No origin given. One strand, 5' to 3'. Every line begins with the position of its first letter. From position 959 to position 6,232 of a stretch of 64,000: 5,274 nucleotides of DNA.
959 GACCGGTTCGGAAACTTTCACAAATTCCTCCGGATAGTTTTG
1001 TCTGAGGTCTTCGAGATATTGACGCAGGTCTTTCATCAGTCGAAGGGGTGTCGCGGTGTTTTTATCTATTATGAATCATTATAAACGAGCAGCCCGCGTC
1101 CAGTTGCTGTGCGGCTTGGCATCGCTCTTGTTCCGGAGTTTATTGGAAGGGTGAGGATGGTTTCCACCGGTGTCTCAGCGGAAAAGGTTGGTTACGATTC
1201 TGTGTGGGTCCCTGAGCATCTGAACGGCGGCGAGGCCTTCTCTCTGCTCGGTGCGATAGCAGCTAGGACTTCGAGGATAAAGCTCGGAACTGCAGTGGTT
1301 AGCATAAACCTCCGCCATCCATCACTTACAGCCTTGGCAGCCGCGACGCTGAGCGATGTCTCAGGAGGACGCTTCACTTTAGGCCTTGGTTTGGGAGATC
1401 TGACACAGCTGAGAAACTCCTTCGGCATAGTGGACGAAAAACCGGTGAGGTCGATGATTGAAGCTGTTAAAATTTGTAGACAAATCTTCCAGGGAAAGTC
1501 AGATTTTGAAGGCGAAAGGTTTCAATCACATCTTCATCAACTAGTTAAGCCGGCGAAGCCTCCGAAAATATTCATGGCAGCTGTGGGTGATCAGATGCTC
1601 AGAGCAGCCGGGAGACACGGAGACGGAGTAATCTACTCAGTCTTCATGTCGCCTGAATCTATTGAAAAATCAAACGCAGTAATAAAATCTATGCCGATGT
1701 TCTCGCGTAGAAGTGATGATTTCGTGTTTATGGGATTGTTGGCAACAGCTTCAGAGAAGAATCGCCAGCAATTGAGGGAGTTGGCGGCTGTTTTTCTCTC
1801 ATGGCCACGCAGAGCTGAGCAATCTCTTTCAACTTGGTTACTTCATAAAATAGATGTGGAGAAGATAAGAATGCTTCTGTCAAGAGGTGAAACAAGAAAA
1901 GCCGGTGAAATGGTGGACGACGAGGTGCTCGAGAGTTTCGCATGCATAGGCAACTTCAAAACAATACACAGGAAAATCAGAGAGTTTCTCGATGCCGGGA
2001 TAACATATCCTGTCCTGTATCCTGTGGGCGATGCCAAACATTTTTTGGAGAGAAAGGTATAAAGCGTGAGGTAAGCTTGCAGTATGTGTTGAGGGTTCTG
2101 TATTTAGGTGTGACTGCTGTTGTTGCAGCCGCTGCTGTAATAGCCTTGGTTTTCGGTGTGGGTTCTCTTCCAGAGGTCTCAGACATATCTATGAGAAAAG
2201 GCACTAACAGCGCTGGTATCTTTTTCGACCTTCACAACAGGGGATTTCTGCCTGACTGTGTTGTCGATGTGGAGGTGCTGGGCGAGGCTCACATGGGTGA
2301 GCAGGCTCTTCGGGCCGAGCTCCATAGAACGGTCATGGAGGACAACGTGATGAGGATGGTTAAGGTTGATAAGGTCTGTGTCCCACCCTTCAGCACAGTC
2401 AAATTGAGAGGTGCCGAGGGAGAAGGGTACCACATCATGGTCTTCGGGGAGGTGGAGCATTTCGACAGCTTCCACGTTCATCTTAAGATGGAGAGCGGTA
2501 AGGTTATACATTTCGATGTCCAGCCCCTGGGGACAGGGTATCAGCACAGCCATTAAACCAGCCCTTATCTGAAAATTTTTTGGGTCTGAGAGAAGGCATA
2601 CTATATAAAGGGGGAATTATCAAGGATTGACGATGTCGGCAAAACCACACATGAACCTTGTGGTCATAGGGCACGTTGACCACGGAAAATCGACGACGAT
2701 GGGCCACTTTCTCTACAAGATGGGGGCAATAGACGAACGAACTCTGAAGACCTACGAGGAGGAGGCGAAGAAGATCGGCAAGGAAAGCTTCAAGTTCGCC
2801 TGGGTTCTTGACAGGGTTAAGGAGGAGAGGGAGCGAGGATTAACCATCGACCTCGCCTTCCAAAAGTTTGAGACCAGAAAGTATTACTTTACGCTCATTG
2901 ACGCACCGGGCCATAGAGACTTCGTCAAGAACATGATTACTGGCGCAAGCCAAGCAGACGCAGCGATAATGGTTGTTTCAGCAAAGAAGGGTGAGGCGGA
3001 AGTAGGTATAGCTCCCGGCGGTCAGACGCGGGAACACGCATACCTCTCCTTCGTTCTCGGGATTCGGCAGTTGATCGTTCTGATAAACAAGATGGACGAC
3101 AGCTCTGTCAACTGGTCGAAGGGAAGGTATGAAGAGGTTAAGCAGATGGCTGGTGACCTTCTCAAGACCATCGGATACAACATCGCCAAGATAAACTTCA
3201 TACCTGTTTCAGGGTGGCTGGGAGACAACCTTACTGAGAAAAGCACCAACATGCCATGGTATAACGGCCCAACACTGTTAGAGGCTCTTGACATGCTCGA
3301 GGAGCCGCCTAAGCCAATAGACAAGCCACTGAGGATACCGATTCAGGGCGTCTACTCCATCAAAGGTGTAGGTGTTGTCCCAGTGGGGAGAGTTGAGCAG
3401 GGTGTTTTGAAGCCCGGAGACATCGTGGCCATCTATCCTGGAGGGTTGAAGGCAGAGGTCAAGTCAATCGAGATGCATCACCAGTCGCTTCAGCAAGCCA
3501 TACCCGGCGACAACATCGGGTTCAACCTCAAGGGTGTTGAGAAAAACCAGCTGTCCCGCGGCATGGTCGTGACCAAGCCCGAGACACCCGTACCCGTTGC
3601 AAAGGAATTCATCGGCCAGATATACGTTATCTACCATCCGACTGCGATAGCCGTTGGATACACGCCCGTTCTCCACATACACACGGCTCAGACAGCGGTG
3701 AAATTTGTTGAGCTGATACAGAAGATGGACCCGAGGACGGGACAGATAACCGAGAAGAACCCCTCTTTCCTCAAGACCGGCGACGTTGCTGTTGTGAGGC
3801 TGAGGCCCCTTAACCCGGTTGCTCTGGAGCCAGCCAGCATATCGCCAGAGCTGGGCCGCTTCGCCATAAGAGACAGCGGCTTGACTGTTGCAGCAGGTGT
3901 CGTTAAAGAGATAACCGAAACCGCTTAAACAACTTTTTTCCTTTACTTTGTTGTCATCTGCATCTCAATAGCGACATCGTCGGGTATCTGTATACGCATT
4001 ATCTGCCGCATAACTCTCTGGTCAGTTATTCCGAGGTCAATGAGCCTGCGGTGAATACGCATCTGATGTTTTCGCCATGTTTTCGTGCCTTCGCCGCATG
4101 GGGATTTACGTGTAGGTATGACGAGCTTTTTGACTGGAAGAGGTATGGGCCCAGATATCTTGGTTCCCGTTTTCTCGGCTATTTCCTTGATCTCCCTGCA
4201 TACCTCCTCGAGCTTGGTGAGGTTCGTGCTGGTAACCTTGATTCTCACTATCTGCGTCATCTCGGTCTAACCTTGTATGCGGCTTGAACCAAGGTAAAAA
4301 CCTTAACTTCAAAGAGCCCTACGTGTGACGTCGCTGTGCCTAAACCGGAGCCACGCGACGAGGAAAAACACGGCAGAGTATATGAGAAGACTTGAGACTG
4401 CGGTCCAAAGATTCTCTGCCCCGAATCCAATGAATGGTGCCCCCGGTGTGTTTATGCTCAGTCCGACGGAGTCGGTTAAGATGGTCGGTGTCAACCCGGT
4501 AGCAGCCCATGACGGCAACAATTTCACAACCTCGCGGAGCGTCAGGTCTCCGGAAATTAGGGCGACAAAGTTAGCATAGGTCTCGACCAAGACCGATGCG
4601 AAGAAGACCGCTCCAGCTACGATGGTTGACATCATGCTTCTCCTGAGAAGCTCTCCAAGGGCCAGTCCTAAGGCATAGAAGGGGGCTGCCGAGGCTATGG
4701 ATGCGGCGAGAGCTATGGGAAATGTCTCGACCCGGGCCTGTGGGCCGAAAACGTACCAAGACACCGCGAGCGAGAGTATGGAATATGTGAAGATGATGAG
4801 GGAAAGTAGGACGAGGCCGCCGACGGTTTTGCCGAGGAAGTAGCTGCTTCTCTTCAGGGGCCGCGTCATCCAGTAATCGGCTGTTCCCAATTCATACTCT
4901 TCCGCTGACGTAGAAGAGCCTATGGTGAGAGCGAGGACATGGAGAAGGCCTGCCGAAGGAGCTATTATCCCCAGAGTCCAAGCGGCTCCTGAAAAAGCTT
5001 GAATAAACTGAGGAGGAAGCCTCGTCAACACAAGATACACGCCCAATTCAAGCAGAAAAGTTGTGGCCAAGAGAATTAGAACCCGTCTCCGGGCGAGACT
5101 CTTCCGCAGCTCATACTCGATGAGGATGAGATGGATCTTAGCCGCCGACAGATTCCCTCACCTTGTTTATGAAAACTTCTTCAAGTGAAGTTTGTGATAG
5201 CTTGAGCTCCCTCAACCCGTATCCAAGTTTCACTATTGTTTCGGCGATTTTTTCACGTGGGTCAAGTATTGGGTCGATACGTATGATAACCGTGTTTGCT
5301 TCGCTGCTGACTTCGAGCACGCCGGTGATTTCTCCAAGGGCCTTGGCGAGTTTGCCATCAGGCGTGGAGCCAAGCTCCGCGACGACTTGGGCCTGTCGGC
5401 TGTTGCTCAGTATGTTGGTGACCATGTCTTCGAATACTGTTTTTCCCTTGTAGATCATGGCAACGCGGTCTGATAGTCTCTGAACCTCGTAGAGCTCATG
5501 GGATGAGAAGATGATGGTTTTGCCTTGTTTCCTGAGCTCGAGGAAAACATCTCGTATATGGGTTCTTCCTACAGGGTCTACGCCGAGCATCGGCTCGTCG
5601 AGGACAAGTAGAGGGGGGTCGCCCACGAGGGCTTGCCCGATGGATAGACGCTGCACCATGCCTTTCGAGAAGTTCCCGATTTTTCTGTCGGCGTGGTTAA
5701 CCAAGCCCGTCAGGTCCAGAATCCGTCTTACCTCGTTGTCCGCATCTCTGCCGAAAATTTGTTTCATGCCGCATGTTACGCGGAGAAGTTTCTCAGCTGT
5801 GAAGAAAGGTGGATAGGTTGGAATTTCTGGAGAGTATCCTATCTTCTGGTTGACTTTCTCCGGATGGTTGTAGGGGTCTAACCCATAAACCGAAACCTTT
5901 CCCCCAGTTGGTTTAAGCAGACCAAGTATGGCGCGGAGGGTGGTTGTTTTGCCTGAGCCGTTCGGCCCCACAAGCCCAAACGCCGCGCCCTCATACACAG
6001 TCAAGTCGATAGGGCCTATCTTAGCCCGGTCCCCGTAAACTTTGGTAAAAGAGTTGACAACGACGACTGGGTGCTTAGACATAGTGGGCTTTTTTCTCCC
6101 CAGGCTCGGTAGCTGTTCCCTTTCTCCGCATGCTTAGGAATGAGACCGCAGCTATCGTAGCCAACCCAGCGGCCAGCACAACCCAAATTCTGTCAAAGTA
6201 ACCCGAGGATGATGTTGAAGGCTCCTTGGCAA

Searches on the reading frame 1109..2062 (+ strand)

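Call 79: search_protein_families(library=pfam, proteins=[window:1109-2062:+], max_evalue=0.00001)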
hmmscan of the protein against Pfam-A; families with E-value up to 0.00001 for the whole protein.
window:1109-2062:+ (317 aa): 1 family
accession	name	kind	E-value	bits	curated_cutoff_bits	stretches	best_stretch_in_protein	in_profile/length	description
PF00296.26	Bac_luciferase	-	1.4e-56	192.6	27.9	1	19-299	27-313/314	Luciferase-like monooxygenase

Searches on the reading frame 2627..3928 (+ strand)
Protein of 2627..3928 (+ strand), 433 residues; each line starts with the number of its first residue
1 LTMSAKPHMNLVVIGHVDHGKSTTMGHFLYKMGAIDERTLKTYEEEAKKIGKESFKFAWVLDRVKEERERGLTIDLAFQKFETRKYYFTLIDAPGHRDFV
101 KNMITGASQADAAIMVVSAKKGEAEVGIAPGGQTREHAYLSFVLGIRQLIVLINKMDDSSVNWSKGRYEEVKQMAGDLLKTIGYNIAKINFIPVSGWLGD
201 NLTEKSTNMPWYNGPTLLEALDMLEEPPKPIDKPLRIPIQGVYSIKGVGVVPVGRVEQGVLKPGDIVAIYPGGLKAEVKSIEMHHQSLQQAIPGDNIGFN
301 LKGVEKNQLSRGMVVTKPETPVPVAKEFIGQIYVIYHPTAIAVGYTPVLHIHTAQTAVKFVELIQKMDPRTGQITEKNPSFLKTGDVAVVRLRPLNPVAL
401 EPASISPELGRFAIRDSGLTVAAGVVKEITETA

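Call 79: search_protein_families(library=pfam, proteins=[window:2627-3928:+], max_evalue=0.00001)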
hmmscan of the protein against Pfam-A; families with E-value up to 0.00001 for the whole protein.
window:2627-3928:+ (433 aa): 4 families
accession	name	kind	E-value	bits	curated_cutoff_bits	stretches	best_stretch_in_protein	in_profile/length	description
PF00009.33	GTP_EFTU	-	6.3e-54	182.9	26.5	1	6-223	1-184/188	Elongation factor Tu GTP binding domain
PF22594.2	GTP-eEF1A_C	-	2.8e-31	108.3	27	1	328-427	2-101/101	GTP-eEF1A C-terminal domain-like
PF03143.23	GTP_EFTU_D3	-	7.8e-26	90.9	27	1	323-429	3-105/106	Elongation factor Tu C-terminal domain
PF03144.31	GTP_EFTU_D2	-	1.6e-18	67.3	30.3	1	249-316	1-73/73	Elongation factor Tu domain 2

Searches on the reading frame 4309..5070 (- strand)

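Call 79: search_protein_families(library=pfam, proteins=[window:4309-5070:-], max_evalue=0.00001)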
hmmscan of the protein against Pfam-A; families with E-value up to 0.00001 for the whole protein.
window:4309-5070:- (253 aa): 2 families
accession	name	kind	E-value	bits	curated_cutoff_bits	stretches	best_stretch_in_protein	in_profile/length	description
PF12679.13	ABC2_membrane_2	-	4.5e-11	43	27.2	1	35-248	70-283/283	ABC-2 family transporter protein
PF12698.13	ABC2_membrane_3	-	8.6e-07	28.8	31.6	1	43-241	173-347/347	ABC-2 family transporter protein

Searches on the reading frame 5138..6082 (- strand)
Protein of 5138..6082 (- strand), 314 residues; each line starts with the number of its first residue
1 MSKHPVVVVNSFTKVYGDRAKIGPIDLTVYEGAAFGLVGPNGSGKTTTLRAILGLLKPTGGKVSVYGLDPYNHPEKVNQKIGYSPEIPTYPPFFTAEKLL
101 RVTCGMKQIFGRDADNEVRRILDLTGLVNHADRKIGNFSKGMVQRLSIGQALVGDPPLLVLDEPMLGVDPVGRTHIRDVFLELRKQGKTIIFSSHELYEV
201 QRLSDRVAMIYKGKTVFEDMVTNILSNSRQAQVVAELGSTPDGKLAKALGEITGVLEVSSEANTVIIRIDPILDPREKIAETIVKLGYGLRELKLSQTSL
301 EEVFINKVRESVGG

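Call 79: search_protein_families(library=pfam, proteins=[window:5138-6082:-], max_evalue=0.00001)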
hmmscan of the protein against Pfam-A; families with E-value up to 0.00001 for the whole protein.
window:5138-6082:- (314 aa): 2 families
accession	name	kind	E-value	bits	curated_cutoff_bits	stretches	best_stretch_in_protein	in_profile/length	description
PF00005.33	ABC_tran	-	7.8e-28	98.2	25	1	24-165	3-136/137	ABC transporter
PF13304.12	AAA_21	-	9.7e-12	46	27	0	135-199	235-302/304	AAA domain, putative AbiEii toxin, Type IV TA system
